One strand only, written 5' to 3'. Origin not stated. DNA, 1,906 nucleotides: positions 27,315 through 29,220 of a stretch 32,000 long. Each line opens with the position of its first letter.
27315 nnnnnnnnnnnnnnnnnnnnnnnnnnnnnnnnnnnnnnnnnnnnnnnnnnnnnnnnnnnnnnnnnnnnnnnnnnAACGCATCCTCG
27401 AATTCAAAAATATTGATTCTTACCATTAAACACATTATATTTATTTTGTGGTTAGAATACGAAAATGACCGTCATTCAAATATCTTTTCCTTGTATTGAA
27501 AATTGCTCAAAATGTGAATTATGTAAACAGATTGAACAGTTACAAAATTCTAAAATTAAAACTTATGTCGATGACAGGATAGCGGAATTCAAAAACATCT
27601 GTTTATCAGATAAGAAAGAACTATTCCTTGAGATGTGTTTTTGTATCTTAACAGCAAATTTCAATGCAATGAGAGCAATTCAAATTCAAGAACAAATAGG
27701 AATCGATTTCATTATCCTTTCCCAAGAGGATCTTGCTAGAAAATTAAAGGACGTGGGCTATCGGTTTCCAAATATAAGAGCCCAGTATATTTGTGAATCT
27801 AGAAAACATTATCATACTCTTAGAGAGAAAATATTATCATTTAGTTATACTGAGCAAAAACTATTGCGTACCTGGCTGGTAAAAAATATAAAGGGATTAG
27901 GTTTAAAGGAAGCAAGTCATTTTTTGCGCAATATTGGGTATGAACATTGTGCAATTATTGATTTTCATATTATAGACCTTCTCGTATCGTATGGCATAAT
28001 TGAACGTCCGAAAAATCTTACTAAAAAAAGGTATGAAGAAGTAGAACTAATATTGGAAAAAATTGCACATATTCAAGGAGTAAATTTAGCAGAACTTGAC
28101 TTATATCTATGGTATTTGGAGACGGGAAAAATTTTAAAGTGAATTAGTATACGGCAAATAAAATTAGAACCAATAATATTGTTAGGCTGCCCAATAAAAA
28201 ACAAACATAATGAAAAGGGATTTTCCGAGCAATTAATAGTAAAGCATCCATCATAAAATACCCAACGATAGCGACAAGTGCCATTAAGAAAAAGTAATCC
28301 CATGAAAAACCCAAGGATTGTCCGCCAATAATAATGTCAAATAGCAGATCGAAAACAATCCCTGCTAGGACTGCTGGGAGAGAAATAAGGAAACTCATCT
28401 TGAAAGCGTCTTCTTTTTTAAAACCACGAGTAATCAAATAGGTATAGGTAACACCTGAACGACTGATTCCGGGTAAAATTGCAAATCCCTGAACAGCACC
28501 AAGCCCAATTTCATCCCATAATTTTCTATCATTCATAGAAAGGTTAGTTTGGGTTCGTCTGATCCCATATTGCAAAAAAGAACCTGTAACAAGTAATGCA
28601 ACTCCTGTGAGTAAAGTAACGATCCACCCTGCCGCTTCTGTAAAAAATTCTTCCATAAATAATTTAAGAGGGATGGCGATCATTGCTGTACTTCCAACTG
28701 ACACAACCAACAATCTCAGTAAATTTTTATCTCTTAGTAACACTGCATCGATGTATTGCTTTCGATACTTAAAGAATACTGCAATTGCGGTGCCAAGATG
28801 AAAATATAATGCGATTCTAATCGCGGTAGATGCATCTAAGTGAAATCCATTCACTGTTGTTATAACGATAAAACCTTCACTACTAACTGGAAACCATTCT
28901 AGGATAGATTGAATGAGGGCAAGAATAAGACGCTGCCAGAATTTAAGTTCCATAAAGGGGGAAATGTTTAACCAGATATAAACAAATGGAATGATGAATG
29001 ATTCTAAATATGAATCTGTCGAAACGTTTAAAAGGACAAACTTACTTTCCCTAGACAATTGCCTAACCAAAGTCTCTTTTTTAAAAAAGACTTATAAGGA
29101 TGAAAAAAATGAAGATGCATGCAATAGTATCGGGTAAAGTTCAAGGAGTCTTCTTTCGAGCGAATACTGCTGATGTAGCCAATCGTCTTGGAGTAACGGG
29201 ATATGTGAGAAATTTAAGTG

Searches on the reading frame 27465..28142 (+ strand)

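Call 90: search_protein_families(library=pfam, proteins=[window:27465-28142:+], max_evalue=0.001)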
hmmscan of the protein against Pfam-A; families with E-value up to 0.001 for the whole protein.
window:27465-28142:+ (225 aa): 1 family
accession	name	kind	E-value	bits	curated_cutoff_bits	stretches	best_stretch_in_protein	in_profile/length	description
PF22175.2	Ogg-HhH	-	4.6e-57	192.8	27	1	35-202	1-169/173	8-oxoguanine DNA glycosylase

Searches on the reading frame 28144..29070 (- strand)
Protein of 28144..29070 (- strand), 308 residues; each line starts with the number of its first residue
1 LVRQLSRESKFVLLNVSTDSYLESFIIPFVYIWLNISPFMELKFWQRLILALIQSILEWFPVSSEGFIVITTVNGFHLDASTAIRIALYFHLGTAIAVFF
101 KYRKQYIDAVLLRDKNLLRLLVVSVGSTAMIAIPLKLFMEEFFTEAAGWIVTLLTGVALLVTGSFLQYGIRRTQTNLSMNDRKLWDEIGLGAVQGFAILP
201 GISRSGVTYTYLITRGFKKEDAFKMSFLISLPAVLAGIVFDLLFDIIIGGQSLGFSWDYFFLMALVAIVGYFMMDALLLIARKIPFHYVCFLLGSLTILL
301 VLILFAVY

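Call 90: search_protein_families(library=pfam, proteins=[window:28144-29070:-], max_evalue=0.001)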
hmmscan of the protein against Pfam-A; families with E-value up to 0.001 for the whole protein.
window:28144-29070:- (308 aa): 1 family
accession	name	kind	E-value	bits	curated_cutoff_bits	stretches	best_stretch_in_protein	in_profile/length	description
PF02673.24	BacA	-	6.6e-36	124.8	33.4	1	48-295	2-256/257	Bacitracin resistance protein BacA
